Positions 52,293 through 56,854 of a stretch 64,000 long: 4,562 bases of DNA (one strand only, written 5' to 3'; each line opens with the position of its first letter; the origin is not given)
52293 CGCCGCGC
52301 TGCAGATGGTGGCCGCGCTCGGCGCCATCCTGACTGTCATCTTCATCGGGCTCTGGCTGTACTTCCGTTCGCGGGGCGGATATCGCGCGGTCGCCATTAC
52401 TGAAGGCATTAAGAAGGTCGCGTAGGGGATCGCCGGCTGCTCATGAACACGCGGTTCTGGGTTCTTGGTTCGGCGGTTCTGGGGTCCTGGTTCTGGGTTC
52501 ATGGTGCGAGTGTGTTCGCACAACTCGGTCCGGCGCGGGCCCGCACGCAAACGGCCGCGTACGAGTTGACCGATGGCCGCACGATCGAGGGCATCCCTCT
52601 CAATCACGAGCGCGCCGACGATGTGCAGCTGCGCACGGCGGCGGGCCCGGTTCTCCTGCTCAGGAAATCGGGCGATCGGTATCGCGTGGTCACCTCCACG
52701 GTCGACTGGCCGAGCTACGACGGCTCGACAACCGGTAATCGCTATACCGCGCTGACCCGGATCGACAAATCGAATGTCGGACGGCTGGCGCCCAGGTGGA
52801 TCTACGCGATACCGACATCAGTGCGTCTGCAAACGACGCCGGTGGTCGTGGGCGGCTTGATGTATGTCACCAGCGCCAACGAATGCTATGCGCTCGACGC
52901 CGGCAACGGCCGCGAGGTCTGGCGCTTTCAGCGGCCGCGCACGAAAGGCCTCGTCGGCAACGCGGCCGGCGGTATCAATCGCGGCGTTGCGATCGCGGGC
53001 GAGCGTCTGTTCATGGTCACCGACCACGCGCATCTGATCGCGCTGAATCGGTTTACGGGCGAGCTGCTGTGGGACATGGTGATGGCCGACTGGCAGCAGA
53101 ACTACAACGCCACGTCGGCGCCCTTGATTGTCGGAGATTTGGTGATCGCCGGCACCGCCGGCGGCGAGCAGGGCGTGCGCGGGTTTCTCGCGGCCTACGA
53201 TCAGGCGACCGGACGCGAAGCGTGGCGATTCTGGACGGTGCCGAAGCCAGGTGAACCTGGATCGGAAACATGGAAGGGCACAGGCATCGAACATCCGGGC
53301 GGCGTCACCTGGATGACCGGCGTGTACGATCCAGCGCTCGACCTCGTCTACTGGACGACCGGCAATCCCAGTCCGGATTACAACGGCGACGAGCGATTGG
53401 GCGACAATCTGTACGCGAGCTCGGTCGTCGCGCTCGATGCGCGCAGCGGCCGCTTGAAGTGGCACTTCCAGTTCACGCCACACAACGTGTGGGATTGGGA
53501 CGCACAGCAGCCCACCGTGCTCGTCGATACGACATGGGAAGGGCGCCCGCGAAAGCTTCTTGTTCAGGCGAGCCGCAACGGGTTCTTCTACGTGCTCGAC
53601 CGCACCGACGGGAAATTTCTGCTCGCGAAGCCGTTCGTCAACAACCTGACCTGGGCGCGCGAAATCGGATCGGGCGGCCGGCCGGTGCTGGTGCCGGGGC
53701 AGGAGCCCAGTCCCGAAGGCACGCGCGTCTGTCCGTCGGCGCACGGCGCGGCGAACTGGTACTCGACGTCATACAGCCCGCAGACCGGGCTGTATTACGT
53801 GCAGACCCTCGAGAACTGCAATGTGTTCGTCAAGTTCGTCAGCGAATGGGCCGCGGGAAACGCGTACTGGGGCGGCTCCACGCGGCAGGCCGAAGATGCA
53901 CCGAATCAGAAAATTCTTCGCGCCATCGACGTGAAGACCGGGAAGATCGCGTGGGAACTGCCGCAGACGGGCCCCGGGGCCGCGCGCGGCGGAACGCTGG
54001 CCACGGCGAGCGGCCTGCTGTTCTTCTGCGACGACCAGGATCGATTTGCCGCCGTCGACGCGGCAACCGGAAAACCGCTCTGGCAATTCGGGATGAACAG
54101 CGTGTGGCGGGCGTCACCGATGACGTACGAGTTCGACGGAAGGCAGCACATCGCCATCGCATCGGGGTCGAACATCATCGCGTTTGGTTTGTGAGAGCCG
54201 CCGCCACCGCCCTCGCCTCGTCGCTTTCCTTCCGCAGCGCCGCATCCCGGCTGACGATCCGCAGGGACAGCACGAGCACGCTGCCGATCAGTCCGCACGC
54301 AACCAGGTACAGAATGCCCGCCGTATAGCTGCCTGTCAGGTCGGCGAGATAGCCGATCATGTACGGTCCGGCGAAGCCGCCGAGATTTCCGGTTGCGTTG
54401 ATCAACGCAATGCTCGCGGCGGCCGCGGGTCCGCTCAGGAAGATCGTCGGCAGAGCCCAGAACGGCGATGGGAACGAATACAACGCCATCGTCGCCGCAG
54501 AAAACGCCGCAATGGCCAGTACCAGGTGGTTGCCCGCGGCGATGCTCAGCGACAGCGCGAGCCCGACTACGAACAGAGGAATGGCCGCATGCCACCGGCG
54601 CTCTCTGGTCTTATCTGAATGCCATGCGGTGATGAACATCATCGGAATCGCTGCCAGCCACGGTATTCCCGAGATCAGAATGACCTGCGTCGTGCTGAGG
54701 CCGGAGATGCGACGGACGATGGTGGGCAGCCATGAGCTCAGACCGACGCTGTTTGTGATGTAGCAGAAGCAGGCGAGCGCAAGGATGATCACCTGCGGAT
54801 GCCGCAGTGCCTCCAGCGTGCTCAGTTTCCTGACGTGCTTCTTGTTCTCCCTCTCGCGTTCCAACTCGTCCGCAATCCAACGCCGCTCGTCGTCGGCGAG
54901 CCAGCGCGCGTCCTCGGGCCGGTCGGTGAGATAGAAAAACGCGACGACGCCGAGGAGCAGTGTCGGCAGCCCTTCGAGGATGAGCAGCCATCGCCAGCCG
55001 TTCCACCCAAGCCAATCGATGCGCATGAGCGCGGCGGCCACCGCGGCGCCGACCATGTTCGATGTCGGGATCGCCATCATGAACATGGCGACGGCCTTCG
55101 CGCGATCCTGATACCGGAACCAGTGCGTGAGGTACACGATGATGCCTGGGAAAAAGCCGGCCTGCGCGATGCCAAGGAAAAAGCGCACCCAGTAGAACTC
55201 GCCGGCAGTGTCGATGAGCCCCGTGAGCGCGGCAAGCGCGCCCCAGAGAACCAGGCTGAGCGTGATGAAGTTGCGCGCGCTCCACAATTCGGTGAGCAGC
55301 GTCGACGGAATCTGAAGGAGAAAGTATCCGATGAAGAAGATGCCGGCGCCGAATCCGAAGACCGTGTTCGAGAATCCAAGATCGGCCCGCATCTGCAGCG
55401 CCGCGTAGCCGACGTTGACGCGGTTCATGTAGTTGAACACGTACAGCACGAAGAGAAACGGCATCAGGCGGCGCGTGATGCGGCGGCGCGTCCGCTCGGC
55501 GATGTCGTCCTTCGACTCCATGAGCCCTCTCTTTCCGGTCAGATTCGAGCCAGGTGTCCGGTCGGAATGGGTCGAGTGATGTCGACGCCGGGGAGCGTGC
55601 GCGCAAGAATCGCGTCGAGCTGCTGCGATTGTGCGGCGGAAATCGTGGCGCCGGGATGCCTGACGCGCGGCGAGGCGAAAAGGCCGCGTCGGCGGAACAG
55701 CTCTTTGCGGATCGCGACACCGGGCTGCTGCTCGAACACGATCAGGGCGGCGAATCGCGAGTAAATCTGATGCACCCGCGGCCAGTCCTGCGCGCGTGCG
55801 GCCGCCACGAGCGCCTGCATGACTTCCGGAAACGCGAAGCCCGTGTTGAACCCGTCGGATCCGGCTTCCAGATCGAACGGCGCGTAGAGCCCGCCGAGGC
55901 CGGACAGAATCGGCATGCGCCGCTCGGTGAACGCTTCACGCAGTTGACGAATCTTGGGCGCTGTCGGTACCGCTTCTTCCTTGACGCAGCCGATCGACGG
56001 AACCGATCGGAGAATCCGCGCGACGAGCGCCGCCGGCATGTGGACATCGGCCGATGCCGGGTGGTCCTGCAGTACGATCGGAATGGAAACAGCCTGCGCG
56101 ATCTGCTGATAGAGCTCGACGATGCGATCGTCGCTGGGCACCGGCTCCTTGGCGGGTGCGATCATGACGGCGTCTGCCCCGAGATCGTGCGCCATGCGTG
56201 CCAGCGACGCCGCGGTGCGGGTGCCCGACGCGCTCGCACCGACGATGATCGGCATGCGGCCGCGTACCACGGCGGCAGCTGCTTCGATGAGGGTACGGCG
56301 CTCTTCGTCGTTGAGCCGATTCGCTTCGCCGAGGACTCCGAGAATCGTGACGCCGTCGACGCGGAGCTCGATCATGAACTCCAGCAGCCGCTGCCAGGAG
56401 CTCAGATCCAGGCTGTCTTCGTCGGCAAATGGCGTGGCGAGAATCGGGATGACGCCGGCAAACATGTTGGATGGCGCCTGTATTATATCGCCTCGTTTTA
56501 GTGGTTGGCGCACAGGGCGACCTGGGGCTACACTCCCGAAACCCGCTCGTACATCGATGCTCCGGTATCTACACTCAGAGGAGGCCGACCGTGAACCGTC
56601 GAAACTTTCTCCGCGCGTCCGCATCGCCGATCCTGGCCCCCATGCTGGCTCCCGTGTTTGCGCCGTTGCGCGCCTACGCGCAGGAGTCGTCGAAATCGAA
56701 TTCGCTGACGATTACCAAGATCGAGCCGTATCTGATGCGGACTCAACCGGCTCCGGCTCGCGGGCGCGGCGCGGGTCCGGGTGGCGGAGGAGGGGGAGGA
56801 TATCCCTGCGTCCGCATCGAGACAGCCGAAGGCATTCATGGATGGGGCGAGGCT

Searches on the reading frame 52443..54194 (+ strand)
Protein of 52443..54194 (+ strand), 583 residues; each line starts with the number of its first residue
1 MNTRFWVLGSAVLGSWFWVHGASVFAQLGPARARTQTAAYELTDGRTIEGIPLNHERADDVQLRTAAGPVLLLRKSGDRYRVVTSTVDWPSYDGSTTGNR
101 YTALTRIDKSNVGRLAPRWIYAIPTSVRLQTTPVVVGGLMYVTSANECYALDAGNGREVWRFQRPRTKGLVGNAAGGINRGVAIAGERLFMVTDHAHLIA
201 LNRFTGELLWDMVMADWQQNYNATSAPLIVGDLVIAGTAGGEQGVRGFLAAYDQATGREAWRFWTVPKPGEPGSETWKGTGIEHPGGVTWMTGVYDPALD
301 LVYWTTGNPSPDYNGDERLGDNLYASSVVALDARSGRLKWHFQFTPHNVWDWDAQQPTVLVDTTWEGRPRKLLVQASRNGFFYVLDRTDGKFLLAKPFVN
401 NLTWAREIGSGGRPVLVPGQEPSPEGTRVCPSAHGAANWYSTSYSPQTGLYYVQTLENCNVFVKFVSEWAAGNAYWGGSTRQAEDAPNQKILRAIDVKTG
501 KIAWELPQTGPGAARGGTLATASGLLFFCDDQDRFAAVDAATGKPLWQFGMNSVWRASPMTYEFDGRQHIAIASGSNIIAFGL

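Call 20: search_protein_families(library=pfam, proteins=[window:52443-54194:+], max_evalue=0.001)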
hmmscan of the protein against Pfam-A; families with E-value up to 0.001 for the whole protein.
window:52443-54194:+ (583 aa): 4 families
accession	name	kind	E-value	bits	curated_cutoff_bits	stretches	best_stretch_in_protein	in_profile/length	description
PF01011.28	PQQ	-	6.9e-88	296.3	26.7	2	89-393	1-335/595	Glucose/ethanol/alcohol dehydrogenase, beta-propeller domain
PF13360.13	PQQ_2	-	1.1e-25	91.1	27.6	2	149-263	6-99/233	Outer membrane protein assembly factor BamB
PF13570.13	Beta-prop_ACSF4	-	7e-08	32.7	133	0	490-563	113-185/329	Beta-alanine-activating enzyme, beta-propeller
PF23727.1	Beta-prop_FAM234A_B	-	0.00082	18.4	26.4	0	186-232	90-135/467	FAM234A/B beta-propeller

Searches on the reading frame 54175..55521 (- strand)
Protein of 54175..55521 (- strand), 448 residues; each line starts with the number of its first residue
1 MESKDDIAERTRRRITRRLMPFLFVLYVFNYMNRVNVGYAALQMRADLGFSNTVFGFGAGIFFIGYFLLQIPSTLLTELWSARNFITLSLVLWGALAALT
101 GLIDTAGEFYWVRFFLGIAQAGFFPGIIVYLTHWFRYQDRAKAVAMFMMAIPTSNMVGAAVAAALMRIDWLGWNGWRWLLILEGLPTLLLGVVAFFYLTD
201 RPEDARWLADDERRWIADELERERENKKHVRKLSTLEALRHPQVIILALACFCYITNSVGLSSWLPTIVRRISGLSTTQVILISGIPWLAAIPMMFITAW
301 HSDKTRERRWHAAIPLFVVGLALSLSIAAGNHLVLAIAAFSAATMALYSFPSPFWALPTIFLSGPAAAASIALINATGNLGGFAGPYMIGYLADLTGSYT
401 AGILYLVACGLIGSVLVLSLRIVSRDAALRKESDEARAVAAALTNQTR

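Call 20: search_protein_families(library=pfam, proteins=[window:54175-55521:-], max_evalue=0.001)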
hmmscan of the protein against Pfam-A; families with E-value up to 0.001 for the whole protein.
window:54175-55521:- (448 aa): 1 family
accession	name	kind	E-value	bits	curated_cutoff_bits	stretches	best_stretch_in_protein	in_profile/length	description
PF07690.21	MFS_1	-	5.5e-48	164.1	33.4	1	23-386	1-347/347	Major Facilitator Superfamily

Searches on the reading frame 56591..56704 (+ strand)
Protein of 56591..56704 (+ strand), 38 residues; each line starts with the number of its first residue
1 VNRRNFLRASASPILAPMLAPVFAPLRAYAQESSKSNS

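Call 48: search_protein_families(library=ncbifam, proteins=[window:56591-56704:+], max_evalue=10)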
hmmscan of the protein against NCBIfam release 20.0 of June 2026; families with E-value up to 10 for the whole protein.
seq(38 aa): 0 families

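Call 49: search_protein_families(library=pfam, proteins=[window:56591-56704:+], max_evalue=10)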
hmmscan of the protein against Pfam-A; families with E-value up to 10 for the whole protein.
seq(38 aa): 1 family
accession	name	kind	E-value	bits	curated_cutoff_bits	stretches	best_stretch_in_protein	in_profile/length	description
PF10518.14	TAT_signal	-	0.006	16.9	22.7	1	1-11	2-12/21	TAT (twin-arginine translocation) pathway signal sequence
